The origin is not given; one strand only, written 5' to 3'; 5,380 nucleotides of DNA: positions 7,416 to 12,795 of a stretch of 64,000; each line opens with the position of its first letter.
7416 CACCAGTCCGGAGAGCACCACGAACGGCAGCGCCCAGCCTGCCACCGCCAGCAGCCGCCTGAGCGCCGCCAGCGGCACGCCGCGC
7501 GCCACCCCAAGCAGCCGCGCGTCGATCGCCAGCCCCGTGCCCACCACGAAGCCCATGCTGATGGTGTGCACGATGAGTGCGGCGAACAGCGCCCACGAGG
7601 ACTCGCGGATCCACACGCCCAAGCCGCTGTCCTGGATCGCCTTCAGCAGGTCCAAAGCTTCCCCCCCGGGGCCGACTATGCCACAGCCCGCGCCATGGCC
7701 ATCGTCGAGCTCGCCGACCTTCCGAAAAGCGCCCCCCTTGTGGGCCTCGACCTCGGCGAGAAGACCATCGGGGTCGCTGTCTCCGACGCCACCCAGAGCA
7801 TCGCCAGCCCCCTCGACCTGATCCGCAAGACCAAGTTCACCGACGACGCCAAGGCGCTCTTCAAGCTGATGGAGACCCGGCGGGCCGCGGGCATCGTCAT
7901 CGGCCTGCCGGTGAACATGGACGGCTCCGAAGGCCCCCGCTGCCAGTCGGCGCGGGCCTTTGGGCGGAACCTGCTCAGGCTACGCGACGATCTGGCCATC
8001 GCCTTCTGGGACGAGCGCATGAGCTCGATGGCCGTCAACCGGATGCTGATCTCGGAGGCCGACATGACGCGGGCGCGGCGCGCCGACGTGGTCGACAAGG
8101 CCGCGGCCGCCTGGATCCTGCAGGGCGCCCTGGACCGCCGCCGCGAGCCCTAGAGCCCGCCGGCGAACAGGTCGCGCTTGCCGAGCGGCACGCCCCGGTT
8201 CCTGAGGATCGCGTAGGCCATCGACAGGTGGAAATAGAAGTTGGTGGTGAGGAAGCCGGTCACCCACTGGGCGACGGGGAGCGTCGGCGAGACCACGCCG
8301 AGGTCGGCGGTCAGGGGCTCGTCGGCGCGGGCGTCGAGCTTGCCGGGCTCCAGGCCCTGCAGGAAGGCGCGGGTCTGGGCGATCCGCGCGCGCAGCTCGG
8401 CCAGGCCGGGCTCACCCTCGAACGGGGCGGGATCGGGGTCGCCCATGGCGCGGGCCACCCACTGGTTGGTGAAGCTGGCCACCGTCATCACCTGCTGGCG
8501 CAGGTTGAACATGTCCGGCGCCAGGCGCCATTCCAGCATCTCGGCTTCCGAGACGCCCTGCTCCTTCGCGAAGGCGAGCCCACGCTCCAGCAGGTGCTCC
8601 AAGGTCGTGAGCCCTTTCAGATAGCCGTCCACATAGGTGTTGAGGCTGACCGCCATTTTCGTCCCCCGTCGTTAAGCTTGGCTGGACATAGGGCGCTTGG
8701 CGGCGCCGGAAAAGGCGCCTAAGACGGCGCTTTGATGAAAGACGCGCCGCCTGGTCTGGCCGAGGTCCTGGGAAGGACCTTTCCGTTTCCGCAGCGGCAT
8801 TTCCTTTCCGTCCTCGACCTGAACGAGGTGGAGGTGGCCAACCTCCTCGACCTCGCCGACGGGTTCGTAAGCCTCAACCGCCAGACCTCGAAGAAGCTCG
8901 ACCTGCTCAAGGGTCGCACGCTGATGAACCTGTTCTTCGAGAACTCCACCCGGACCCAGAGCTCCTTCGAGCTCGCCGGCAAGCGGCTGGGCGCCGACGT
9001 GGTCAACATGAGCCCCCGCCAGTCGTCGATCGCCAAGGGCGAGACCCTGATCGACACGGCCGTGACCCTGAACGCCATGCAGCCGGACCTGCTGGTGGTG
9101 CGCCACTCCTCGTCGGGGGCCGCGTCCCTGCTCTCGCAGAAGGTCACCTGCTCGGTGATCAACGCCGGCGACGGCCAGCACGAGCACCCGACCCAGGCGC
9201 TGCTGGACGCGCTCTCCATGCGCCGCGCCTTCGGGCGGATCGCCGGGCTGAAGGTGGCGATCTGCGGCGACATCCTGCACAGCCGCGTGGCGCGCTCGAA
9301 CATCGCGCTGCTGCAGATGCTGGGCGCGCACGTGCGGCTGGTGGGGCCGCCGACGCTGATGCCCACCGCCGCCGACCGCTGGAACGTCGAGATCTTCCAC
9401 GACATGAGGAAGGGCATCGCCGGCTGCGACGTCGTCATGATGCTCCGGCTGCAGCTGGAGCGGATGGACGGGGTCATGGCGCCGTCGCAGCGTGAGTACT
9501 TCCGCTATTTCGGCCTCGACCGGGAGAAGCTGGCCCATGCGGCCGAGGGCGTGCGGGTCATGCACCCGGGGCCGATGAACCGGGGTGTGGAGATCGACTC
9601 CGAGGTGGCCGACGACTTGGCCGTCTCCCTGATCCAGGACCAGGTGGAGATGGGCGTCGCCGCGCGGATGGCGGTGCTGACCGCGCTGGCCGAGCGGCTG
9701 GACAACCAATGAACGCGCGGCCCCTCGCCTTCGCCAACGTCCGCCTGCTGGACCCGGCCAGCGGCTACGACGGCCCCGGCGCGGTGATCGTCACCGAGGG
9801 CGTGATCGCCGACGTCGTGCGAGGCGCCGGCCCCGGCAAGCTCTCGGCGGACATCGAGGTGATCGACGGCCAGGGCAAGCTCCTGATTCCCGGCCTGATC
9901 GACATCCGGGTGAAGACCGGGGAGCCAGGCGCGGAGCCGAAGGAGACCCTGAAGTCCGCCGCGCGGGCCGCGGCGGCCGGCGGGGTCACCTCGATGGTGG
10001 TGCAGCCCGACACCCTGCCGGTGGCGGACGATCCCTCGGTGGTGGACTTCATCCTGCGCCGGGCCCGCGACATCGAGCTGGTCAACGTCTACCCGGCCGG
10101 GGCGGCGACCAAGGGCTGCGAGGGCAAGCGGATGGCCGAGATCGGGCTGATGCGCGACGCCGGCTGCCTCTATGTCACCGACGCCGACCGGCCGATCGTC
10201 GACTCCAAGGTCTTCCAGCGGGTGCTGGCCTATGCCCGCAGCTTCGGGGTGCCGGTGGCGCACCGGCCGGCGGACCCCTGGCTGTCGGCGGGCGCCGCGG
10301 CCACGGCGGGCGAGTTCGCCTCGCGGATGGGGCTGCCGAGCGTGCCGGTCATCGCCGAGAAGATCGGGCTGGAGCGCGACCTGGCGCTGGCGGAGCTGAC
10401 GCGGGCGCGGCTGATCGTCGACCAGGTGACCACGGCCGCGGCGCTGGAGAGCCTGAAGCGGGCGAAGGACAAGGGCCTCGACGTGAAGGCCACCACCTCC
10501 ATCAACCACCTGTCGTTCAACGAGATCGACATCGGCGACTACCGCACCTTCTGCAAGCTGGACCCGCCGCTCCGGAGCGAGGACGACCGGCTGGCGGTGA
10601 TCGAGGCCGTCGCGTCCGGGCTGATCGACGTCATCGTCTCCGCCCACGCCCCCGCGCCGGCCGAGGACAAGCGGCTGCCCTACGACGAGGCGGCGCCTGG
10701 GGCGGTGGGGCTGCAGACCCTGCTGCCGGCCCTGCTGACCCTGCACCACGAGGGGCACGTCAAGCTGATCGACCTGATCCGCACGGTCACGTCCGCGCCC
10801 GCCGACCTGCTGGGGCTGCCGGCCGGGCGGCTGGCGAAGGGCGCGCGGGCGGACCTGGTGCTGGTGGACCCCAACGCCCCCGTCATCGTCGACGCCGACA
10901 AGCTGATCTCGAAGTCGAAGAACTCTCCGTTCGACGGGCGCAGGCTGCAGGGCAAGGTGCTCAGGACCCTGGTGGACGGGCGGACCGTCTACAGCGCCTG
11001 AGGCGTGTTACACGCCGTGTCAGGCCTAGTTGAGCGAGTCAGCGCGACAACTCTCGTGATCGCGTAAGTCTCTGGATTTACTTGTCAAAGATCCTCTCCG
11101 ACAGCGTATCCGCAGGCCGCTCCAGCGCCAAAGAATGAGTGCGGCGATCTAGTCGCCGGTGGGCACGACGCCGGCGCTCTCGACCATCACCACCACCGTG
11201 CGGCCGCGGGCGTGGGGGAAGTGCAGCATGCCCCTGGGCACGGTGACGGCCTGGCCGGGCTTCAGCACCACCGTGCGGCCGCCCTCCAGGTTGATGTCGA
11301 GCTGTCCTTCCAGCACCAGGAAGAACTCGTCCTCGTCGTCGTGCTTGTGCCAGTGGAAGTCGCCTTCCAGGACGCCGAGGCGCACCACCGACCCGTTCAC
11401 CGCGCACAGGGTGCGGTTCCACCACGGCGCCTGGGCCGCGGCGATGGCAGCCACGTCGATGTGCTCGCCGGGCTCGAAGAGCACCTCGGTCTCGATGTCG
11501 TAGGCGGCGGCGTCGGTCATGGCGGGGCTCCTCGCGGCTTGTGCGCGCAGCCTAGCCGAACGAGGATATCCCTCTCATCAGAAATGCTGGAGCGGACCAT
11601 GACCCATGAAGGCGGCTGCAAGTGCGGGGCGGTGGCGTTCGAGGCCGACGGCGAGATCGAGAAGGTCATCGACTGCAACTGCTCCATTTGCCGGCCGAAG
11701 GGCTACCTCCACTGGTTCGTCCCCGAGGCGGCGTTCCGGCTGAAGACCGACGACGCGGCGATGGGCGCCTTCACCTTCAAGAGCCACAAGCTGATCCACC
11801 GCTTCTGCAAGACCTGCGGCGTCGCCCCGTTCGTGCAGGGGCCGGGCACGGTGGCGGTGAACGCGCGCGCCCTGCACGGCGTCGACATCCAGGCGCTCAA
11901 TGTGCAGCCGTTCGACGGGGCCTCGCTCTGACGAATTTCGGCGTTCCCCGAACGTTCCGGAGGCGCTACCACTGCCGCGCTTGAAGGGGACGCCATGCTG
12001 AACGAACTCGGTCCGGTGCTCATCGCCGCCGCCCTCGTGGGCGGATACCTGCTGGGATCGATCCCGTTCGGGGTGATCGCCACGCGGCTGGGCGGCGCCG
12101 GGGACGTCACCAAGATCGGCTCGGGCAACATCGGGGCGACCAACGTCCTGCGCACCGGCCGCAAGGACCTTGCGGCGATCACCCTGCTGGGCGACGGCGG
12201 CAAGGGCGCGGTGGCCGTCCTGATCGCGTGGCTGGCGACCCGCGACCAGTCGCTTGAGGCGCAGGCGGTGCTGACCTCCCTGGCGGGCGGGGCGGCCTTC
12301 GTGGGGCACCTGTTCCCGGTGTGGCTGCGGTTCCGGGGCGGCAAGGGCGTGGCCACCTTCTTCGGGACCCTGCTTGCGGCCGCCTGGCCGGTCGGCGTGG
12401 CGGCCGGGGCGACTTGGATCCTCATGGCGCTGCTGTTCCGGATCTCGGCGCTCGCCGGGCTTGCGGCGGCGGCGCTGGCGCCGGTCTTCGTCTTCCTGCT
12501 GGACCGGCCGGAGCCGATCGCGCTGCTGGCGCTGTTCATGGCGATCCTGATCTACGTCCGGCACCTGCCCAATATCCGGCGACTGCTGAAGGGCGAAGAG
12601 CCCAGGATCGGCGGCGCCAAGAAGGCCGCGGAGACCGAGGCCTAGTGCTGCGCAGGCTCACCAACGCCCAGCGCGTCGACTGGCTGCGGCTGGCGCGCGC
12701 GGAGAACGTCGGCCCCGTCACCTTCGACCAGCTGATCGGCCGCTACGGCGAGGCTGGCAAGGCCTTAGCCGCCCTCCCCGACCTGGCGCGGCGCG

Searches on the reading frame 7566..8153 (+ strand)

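Call 73: search_protein_families(library=pfam, proteins=[window:7566-8153:+], max_evalue=0.001)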
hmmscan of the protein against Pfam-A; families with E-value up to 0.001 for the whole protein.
window:7566-8153:+ (195 aa): 1 family
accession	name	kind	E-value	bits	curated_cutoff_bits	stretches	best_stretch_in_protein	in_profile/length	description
PF03652.20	RuvX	-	1.1e-38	133.1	29.2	1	58-190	3-133/134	Holliday junction resolvase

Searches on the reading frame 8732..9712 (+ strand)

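Call 13: search_protein_families(library=pfam, proteins=[window:8732-9712:+], max_evalue=0.00001)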
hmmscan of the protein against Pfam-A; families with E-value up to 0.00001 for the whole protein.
window:8732-9712:+ (326 aa): 2 families
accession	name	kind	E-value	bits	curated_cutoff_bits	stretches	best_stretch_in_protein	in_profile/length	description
PF02729.26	OTCace_N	-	2.1e-43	148.4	29.9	1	22-164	1-147/148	Aspartate/ornithine carbamoyltransferase, carbamoyl-P binding domain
PF00185.30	OTCace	-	3.8e-24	86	29.4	1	172-318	2-156/157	Aspartate/ornithine carbamoyltransferase, Asp/Orn binding domain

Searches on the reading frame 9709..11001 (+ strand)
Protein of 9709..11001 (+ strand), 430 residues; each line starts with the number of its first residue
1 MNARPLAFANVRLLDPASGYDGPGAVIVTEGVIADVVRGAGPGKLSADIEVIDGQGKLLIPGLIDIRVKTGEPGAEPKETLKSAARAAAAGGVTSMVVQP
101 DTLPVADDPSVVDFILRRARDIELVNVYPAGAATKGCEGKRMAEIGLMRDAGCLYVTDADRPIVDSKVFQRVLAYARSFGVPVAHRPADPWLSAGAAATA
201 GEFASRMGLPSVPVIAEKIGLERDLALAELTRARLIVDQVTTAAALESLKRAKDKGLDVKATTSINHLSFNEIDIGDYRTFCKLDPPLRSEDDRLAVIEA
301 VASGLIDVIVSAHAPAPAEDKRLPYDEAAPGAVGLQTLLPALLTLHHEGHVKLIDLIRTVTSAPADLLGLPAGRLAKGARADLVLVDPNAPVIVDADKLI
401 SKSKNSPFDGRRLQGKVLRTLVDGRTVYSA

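Call 13: search_protein_families(library=pfam, proteins=[window:9709-11001:+], max_evalue=0.00001)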
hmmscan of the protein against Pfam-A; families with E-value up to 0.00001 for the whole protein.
window:9709-11001:+ (430 aa): 2 families
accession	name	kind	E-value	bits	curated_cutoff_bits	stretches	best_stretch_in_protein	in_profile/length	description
PF01979.26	Amidohydro_1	-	1.2e-14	54.8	25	1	288-427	226-345/345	Amidohydrolase family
PF07969.17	Amidohydro_3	-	2.4e-10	40.9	29.7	1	351-428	407-472/472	Amidohydrolase family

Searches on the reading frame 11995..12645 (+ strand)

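Call 14: search_protein_families(library=pfam, proteins=[window:11995-12645:+], max_evalue=0.00001)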
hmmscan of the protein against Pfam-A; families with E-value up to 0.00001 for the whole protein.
window:11995-12645:+ (216 aa): 1 family
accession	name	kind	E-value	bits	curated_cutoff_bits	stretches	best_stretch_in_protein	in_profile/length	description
PF02660.20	G3P_acyltransf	-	4.5e-49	167.1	24.1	1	17-197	2-164/164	Glycerol-3-phosphate acyltransferase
